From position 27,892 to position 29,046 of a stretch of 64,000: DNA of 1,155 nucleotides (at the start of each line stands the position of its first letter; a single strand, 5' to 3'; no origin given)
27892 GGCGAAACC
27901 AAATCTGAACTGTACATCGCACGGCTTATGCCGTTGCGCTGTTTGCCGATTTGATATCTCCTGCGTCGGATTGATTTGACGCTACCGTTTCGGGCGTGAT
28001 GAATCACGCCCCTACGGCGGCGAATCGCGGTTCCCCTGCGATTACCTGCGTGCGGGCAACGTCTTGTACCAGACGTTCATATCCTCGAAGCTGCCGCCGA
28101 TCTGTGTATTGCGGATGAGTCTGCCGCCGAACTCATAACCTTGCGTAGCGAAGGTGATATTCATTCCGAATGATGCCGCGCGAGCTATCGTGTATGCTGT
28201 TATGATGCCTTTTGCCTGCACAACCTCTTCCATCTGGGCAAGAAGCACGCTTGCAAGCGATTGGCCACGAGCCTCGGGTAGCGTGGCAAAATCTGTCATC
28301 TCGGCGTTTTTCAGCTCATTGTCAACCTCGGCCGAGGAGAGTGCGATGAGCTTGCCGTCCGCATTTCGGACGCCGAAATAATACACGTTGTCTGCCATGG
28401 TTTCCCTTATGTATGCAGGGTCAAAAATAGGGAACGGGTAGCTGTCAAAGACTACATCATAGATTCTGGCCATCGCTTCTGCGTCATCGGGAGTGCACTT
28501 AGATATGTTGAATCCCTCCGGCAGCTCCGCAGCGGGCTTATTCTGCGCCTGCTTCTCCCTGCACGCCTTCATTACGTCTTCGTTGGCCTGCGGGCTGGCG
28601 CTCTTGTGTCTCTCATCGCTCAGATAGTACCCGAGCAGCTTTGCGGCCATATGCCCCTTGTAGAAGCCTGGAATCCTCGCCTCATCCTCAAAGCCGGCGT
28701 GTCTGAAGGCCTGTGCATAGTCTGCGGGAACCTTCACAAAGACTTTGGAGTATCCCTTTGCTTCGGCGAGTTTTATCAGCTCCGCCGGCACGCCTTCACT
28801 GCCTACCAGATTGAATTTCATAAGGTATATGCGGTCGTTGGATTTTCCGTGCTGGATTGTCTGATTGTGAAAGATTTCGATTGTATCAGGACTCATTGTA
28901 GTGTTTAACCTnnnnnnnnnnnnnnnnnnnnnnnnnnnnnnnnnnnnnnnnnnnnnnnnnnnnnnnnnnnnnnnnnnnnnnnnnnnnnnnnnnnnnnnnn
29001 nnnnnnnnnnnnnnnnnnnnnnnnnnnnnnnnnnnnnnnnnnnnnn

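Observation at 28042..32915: N-epsilon-acetyl-beta-lysine operon with an embedded amino-acid ABC transporter and its own MarR regulator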

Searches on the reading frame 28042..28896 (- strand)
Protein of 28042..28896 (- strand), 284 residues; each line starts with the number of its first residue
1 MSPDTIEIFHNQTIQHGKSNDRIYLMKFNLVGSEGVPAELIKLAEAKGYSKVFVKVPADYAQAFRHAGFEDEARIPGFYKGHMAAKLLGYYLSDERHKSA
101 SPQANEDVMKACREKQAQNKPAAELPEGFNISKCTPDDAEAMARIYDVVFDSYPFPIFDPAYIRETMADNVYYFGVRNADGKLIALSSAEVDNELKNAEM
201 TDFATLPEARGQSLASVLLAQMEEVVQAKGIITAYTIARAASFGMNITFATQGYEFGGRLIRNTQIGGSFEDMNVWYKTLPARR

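Call 3: search_protein_families(library=pfam, proteins=[window:28042-28896:-])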
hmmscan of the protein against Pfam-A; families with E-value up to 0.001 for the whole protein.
window:28042-28896:- (284 aa): 2 families
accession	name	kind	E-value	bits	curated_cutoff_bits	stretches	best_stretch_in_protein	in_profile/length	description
PF00583.31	Acetyltransf_1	-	1.2e-08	35.7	20.7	1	144-234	3-95/116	Acetyltransferase (GNAT) family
PF13508.13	Acetyltransf_7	-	0.0007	20.4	27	0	178-236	9-67/84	Acetyltransferase (GNAT) domain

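Call 4: search_protein_families(library=ncbifam, proteins=[window:28042-28896:-])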
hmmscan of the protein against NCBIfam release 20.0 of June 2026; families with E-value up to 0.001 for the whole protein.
window:28042-28896:- (284 aa): 2 families
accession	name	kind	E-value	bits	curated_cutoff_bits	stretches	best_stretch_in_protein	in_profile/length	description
TIGR03827.1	GNAT_ablB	equivalog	4.7e-100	334.4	205.1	1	12-280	2-266/266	putative beta-lysine N-acetyltransferase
TIGR01575.1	rimI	equivalog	1.6e-06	28.3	86.4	1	145-231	5-89/132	ribosomal protein S18-alanine N-acetyltransferase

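Call 15: find_related_loci(query=window:28042-28896:-, collection=genome_contigs, flank=8000)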
Query window:28042-28896:- (284 aa) in genome_contigs; peptide patterns used: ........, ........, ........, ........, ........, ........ (x = any residue, [..] = any of these).
222 stretches matched a pattern; 202 encode a relative of the query (tblastn E <= 1e-3); the best 80 are kept; 80 distinct loci.
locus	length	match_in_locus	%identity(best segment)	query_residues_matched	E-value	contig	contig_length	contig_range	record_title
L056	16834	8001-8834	57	1-280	1e-98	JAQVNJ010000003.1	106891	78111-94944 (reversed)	MAG: Thermoguttaceae bacterium isolate STF1_154 NODE_264_length_106891_cov_4.533523_Sandtown_F1, whole genome shotgun se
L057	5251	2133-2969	55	1-280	5e-96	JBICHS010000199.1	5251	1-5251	MAG: Phycisphaeraceae bacterium JB051 k141_186311, whole genome shotgun sequence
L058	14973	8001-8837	54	1-280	1e-95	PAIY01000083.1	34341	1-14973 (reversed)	MAG: Phycisphaeraceae bacterium isolate NAT22 MHASMcontig_891778, whole genome shotgun sequence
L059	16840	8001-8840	55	1-282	9e-96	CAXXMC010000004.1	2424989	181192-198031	MAG: Phycisphaerae bacterium isolate 5faf82f8-1606-4ed3-8979-838274c66e85 genome assembly, contig: contig_4, whole genom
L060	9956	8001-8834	54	1-280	3e-95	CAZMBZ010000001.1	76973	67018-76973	MAG TPA_asm: uncultured Planctomycetaceae bacterium isolate binchicken_co181_571 genome assembly, contig: NODE_282_lengt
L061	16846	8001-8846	53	1-283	3e-94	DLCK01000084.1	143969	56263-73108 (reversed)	MAG TPA_asm: Phycisphaerales bacterium UBA7800 UBA7800_contig_2742, whole genome shotgun sequence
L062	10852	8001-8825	50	4-280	3e-87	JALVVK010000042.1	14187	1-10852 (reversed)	MAG: Deltaproteobacteria bacterium isolate M10_metabat1_scaf2bin.021 M10_NODE_2030_length_14187_cov_9.607468, whole geno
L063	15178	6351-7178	54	4-281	9e-86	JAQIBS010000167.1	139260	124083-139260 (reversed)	MAG: Kiritimatiellae bacterium isolate GH19 k119_103005, whole genome shotgun sequence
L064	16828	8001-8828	51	4-280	3e-84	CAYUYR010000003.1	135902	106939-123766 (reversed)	MAG TPA_asm: uncultured Planctomycetaceae bacterium isolate SRP141376_co2_344 genome assembly, contig: NODE_282_length_1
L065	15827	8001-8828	49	4-280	2e-83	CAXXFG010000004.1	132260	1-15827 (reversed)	MAG: Desulfobacterales bacterium isolate 3b767e67-195d-4c3a-8bcb-1f550488cde7 genome assembly, contig: contig_4, whole g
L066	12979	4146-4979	51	1-280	1e-81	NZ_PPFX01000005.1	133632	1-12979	Geothermobacter hydrogeniphilus strain HR-1 NODE_5_length_133632_cov_179.458, whole genome shotgun sequence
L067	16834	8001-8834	47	1-280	1e-78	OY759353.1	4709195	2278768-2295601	MAG: Geopsychrobacteraceae bacterium isolate b20cad9c-d1d2-40c5-8f7b-178437520c26 genome assembly, chromosome: 1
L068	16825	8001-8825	47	4-280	6e-78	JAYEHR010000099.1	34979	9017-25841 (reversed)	MAG: Methanobacteriota archaeon isolate MAG213 MAG213_99, whole genome shotgun sequence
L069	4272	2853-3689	47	4-283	2e-76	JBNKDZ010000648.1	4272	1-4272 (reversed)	MAG: Cyclobacteriaceae bacterium isolate F1.bin.25.orig k141_211056, whole genome shotgun sequence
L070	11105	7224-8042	49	4-278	8e-76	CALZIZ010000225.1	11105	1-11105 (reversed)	MAG: uncultured Desulfuromonadales bacterium isolate FO_M_Desulfobacterota_25 genome assembly, contig: scaffold_12702, w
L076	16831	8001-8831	45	4-282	1e-73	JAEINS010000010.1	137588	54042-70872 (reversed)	MAG: Melioribacteraceae bacterium isolate MAG10 NODE_135_length_137588_cov_190.211656, whole genome shotgun sequence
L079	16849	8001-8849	44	4-280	2e-71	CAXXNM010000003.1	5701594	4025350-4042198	MAG: Desulfobacteraceae bacterium isolate 94c597b8-8bab-4270-bc76-cd5edc901942 genome assembly, contig: contig_3, whole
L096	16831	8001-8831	43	2-280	4e-67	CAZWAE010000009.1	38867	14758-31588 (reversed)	MAG TPA_asm: uncultured Desulfobacteraceae bacterium isolate SRP077602_co5_548 genome assembly, contig: NODE_5041_length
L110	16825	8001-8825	44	4-280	1e-65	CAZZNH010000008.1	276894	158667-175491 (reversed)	MAG TPA_asm: uncultured Ohtaekwangia sp. isolate SRP287453_co1_322 genome assembly, contig: NODE_19_length_276894_cov_8.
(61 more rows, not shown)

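Call 21: search_protein_families(library=ncbifam, proteins=[L063:4919-6352:+, L076:6578-7987:+, L110:6596-8002:+, L110:5109-6584:+, L058:4189-5655:+, L079:5634-6467:+, L079:7995-8855:+, L096:6794-7843:+, L058:7977-8843:+], max_evalue=1e-10)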
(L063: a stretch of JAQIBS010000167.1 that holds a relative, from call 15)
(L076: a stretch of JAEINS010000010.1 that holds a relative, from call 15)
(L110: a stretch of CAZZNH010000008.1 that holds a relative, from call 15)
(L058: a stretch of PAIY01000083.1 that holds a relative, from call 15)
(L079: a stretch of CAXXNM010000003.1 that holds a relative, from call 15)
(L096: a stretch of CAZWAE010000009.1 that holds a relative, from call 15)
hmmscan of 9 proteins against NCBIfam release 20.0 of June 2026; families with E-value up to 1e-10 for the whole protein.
L063:4919-6352:+ (477 aa): 9 families
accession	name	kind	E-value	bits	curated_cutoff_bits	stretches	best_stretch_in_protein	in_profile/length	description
TIGR00813.1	sss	superfamily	7e-50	170.3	184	1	33-427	1-411/411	sodium/solute symporter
TIGR02121.1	Na_Pro_sym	equivalog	1.5e-44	152.6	515.5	1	6-473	4-471/488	sodium/proline symporter PutP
TIGR02119.1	panF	equivalog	5.7e-36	124.5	328.05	1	10-472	8-469/471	sodium/pantothenate symporter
NF007790.0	PRK10484.1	equivalog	1.3e-33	116.6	401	1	4-427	4-444/527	solute:sodium symporter family transporter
NF011948.0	PRK15419.1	equivalog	8.4e-27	94.2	955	1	7-474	9-476/502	sodium/proline symporter PutP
TIGR03648.1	Na_symport_lg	subfamily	8.9e-24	83.8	320.75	2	17-207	13-191/547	VC_2705 family sodium/solute symporter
NF058657.1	MncbAcdTpMctC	equivalog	4.6e-19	68.3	670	1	4-470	7-490/527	monocarboxylic acid transporter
NF009135.0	PRK12488.1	subfamily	6.1e-12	44.9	850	0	7-204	36-223/549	cation/acetate symporter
NF006903.2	PRK09395.1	subfamily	2.3e-11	42.8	750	0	7-462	39-504/552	cation/acetate symporter ActP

L076:6578-7987:+ (469 aa): 6 families
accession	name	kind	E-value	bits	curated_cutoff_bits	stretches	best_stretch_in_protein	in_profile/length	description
TIGR00813.1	sss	superfamily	6.8e-49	167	184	1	33-426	1-411/411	sodium/solute symporter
TIGR02121.1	Na_Pro_sym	equivalog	4.9e-43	147.6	515.5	1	7-466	5-470/488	sodium/proline symporter PutP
TIGR02119.1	panF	equivalog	1.4e-40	139.7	328.05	1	9-465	7-468/471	sodium/pantothenate symporter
NF007790.0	PRK10484.1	equivalog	1.9e-30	106.2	401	1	8-436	10-454/527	solute:sodium symporter family transporter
TIGR03648.1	Na_symport_lg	subfamily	3.1e-23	82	320.75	2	312-438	358-485/547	VC_2705 family sodium/solute symporter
NF011948.0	PRK15419.1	equivalog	2.2e-21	76.3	955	1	7-431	9-441/502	sodium/proline symporter PutP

L110:6596-8002:+ (468 aa): 6 families
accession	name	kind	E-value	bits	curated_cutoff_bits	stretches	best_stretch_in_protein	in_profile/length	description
TIGR00813.1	sss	superfamily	1.3e-46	159.6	184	1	33-426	1-411/411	sodium/solute symporter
TIGR02121.1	Na_Pro_sym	equivalog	6.4e-41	140.6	515.5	1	6-460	4-464/488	sodium/proline symporter PutP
TIGR02119.1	panF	equivalog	1.2e-33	116.8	328.05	1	10-463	8-466/471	sodium/pantothenate symporter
NF007790.0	PRK10484.1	equivalog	2e-29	102.8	401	1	26-436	25-455/527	solute:sodium symporter family transporter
NF011948.0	PRK15419.1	equivalog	1.5e-22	80.2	955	1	7-426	9-437/502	sodium/proline symporter PutP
TIGR03648.1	Na_symport_lg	subfamily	1.3e-21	76.6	320.75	1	19-196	13-181/547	VC_2705 family sodium/solute symporter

L110:5109-6584:+ (491 aa): 6 families
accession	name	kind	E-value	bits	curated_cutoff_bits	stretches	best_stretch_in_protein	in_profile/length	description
TIGR03820.1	lys_2_3_AblA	equivalog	2.9e-77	260.2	525.4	1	71-422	2-333/417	lysine 2,3-aminomutase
TIGR00238.1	TIGR00238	subfamily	6.1e-73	245.7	199.2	1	64-415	2-331/331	KamA family radical SAM protein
TIGR03822.1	AblA_like_2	hypoth_equivalog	8.9e-65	218.8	396.25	1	120-423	30-316/321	lysine-2,3-aminomutase-like protein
TIGR04368.1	Glu_2_3_NH3_mut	equivalog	4.5e-61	206.6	650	1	64-422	43-377/404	glutamate 2,3-aminomutase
TIGR04468.1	arg_2_3_am_muta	equivalog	3.3e-58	197.4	600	1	77-413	3-320/351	arginine 2,3-aminomutase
TIGR03821.1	EFP_modif_epmB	equivalog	8.1e-51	172.9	369.3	1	104-419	24-318/321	EF-P beta-lysylation protein EpmB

L058:4189-5655:+ (488 aa): 6 families
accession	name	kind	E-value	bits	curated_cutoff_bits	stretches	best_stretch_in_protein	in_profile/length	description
TIGR03820.1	lys_2_3_AblA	equivalog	7.8e-82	275.2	525.4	1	69-419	3-333/417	lysine 2,3-aminomutase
TIGR00238.1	TIGR00238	subfamily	3.7e-72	243.1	199.2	1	63-412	4-331/331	KamA family radical SAM protein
TIGR03822.1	AblA_like_2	hypoth_equivalog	2.7e-63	214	396.25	1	117-420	30-316/321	lysine-2,3-aminomutase-like protein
TIGR04468.1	arg_2_3_am_muta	equivalog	1.3e-62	211.9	600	1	74-408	3-318/351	arginine 2,3-aminomutase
TIGR04368.1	Glu_2_3_NH3_mut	equivalog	1.6e-61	208.1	650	1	65-419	47-377/404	glutamate 2,3-aminomutase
TIGR03821.1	EFP_modif_epmB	equivalog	2.6e-48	164.7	369.3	1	84-416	9-318/321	EF-P beta-lysylation protein EpmB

L079:5634-6467:+ (277 aa): 14 families
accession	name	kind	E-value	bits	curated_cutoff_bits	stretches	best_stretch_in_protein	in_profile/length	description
TIGR01096.1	3A0103s03R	subfamily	2.6e-85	285.9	256.35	1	24-270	5-250/250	lysine/arginine/ornithine ABC transporter substrate-binding protein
NF011965.0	PRK15437.1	equivalog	8.4e-69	232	459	1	19-277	1-260/260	histidine ABC transporter substrate-binding protein HisJ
NF011586.0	PRK15010.1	equivalog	1.3e-67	228.1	440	1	19-277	1-260/260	lysine/arginine/ornithine ABC transporter substrate-binding protein ArgT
NF041765.1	ArtJ_Ecoli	equivalog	2.4e-56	191.1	510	1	20-270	2-241/243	arginine ABC transporter substrate-binding protein ArtJ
NF041764.1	ArtI_Ecoli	equivalog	1.6e-55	188.2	522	1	19-271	1-242/243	arginine ABC transporter substrate-binding protein ArtI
NF011583.0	PRK15007.1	subfamily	5.9e-54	183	358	1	19-271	1-242/243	arginine ABC transporter substrate-binding protein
NF008426.0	PRK11260.1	equivalog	2.4e-46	158.2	312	1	44-274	41-264/266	cystine ABC transporter substrate-binding protein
NF007029.0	PRK09495.1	equivalog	6.8e-30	104.6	303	1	24-271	5-244/248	glutamine ABC transporter substrate-binding protein GlnH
TIGR02995.1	ectoine_ehuB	equivalog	1.1e-23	83.9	190.9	1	45-269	34-259/275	ectoine/hydroxyectoine ABC transporter substrate-binding protein EhuB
NF052427.1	StpK7MSMEG_1200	equivalog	2.1e-16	59.5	900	1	47-267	365-582/601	serine/threonine protein kinase StpK7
NF008112.0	PRK10859.1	equivalog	5.8e-14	51.4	354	1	58-271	55-266/483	membrane-bound lytic murein transglycosylase MltF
NF008885.0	PRK11917.1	equivalog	1.6e-13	50.8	373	1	45-257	39-247/259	bifunctional adhesin/ABC transporter aspartate/glutamate-binding protein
TIGR04262.1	orph_peri_GRRM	subfamily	4.2e-13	49.2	190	1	47-257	4-210/257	extracellular substrate binding-like orphan protein GrrP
NF008063.0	PRK10797.1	subfamily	2.7e-11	43.2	375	1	78-271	81-271/302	glutamate/aspartate ABC transporter substrate-binding protein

L079:7995-8855:+ (286 aa): 1 family
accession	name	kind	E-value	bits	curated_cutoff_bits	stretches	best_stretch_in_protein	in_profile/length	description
TIGR03827.1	GNAT_ablB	equivalog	4.2e-102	341.1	205.1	1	11-285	2-266/266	putative beta-lysine N-acetyltransferase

L096:6794-7843:+ (349 aa): 61 families (the best 25 are shown)
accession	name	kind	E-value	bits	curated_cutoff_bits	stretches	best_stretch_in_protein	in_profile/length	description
NF006488.0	PRK08912.1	equivalog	1.6e-96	323.6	498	1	22-345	58-383/387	aminotransferase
NF005855.0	PRK07777.1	equivalog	1.3e-95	321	553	1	24-346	62-388/391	pyridoxal phosphate-dependent aminotransferase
NF006569.0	PRK09082.1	subfamily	3.6e-84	283.1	420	1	24-345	64-386/386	methionine aminotransferase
NF041364.1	GntC_guanitoxin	equivalog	6.8e-78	262.1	415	1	22-345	32-356/356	guanitoxin biosynthesis PLP-dependent (S)-gamma-hydroxy-L-arginine cyclodehydratase GntC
NF009079.0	PRK12414.1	subfamily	1e-68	232.1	481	1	28-345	67-384/384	methionine aminotransferase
NF041091.1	asp_aminotase_Arch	equivalog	1.9e-64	217.8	550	1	27-344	64-373/376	aspartate aminotransferase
NF005816.0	PRK07682.1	equivalog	1.7e-60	204.7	620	1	31-344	70-381/390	aminotransferase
NF005817.0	PRK07683.1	equivalog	7.5e-60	202.6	575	1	23-344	61-379/387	aminotransferase A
NF005588.0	PRK07309.1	equivalog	9.8e-59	199.2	576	1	27-344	67-384/391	pyridoxal phosphate-dependent aminotransferase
NF004975.0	PRK06348.1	equivalog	7e-55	186.6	549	1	26-346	65-383/384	pyridoxal phosphate-dependent aminotransferase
NF006756.0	PRK09276.1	subfamily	7.4e-55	186.4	507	1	21-346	63-386/387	LL-diaminopimelate aminotransferase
TIGR03540.1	DapC_direct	equivalog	1.6e-54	185.3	593.25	1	21-344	61-382/383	LL-diaminopimelate aminotransferase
NF004770.0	PRK06108.1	subfamily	2.9e-54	184.4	422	1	27-344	73-390/396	pyridoxal phosphate-dependent aminotransferase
NF006229.0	PRK08361.1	equivalog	6.8e-53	180.1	624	1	26-344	69-386/391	aspartate aminotransferase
NF004621.0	PRK05957.1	equivalog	2.4e-52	178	498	1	27-319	65-356/389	pyridoxal phosphate-dependent aminotransferase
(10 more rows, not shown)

L058:7977-8843:+ (288 aa): 1 family
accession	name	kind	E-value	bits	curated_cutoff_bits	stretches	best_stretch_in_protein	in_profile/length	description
TIGR03827.1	GNAT_ablB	equivalog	7.3e-105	350.2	205.1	1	20-287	2-266/266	putative beta-lysine N-acetyltransferase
